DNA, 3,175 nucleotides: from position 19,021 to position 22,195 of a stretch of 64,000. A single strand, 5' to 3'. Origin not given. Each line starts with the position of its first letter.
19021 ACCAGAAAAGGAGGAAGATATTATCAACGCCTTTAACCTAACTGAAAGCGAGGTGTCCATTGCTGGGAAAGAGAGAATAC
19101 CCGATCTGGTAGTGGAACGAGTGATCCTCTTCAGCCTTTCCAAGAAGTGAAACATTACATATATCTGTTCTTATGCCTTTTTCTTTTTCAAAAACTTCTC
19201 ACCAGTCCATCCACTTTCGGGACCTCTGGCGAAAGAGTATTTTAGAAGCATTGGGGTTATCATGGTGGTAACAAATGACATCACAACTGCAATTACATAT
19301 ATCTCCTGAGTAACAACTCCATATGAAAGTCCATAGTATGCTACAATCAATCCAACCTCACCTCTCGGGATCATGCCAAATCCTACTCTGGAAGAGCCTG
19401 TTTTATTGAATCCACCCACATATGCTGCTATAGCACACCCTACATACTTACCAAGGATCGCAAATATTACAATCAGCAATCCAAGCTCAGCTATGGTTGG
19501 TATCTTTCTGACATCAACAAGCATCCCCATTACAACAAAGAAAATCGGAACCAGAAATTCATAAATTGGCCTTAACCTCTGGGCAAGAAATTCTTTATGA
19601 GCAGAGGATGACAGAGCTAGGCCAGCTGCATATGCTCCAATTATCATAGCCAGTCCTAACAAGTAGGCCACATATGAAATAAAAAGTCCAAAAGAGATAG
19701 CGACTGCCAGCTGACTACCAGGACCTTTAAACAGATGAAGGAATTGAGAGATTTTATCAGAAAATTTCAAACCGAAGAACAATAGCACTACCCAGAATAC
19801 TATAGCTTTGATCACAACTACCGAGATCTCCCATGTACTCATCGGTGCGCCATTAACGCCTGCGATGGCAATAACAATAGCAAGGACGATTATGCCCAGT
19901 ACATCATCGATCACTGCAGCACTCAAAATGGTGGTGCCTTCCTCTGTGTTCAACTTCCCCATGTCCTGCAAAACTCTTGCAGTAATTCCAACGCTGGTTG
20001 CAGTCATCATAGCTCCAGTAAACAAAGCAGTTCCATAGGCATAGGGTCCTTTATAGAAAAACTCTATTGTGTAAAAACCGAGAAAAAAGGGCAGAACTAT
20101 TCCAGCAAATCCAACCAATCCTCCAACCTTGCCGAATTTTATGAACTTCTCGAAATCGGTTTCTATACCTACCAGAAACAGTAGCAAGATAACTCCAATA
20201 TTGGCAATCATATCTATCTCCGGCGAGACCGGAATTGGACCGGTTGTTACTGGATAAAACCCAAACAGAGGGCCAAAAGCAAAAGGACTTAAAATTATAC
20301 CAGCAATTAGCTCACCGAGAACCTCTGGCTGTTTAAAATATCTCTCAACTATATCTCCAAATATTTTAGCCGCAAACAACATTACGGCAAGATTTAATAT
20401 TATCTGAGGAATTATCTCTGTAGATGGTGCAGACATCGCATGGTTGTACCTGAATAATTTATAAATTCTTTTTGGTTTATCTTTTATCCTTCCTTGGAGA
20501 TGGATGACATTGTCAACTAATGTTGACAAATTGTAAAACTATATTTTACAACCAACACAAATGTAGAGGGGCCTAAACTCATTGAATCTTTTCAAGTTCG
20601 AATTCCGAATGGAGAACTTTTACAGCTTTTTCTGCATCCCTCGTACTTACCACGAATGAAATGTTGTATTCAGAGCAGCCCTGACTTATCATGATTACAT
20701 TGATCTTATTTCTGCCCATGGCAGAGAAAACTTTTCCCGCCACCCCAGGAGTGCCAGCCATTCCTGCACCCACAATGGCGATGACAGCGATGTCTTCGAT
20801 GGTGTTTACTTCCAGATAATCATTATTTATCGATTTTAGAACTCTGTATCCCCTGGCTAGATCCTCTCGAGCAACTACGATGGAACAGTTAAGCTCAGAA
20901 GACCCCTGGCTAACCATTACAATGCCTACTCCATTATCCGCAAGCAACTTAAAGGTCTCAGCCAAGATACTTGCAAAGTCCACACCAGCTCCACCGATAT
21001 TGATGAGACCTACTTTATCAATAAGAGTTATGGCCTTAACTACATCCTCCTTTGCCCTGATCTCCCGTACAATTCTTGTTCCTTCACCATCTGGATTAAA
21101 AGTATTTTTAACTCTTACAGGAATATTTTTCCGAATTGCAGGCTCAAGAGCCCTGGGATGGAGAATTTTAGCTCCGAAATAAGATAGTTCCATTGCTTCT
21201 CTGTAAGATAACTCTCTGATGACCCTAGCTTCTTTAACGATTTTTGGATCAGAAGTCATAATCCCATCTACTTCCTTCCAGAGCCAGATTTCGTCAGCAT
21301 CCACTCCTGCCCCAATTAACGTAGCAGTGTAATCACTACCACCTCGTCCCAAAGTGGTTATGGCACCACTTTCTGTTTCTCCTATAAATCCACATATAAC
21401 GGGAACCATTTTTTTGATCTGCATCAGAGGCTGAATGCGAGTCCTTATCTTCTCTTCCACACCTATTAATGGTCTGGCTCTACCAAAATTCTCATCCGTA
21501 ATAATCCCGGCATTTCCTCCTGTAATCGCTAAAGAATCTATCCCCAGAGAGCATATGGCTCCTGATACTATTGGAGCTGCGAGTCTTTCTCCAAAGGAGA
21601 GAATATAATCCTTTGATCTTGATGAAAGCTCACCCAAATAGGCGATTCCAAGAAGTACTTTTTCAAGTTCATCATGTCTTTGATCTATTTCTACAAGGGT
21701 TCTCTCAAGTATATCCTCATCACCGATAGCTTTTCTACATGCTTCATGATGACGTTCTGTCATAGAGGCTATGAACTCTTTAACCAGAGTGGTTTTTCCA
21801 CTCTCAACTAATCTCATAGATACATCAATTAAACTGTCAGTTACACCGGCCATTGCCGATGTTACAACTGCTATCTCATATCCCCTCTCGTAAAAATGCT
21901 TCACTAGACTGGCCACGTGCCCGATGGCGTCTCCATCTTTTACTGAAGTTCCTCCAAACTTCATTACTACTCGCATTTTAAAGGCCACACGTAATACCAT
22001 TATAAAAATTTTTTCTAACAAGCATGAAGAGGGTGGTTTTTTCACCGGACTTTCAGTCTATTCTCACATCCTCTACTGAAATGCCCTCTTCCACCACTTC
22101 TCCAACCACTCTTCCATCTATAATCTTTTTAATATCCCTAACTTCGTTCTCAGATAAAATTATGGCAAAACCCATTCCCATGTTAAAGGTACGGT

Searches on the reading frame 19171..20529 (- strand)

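Call 61: search_protein_families(library=pfam, proteins=[window:19171-20529:-], max_evalue=0.00001)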
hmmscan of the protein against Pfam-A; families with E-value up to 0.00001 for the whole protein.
window:19171-20529:- (452 aa): 1 family
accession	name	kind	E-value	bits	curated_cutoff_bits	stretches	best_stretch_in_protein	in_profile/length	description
PF00999.27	Na_H_Exchanger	-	4e-60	204.1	26.2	1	62-429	11-374/375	Sodium/hydrogen exchanger, transmembrane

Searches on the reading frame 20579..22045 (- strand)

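Call 61: search_protein_families(library=pfam, proteins=[window:20579-22045:-], max_evalue=0.00001)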
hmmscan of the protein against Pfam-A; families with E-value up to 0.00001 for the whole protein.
window:20579-22045:- (488 aa): 4 families
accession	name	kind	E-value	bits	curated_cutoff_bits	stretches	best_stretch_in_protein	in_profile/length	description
PF00696.33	AA_kinase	-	3.2e-49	168.2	24.9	1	24-314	1-234/234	Amino acid kinase family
PF22468.2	ACT_9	-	2.1e-38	130.3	27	2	422-482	1-61/61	ACT domain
PF13840.12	ACT_7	-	2.6e-21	75.7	27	1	416-480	3-65/65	ACT domain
PF01842.31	ACT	-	6e-16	58.3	27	1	425-481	3-64/66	ACT domain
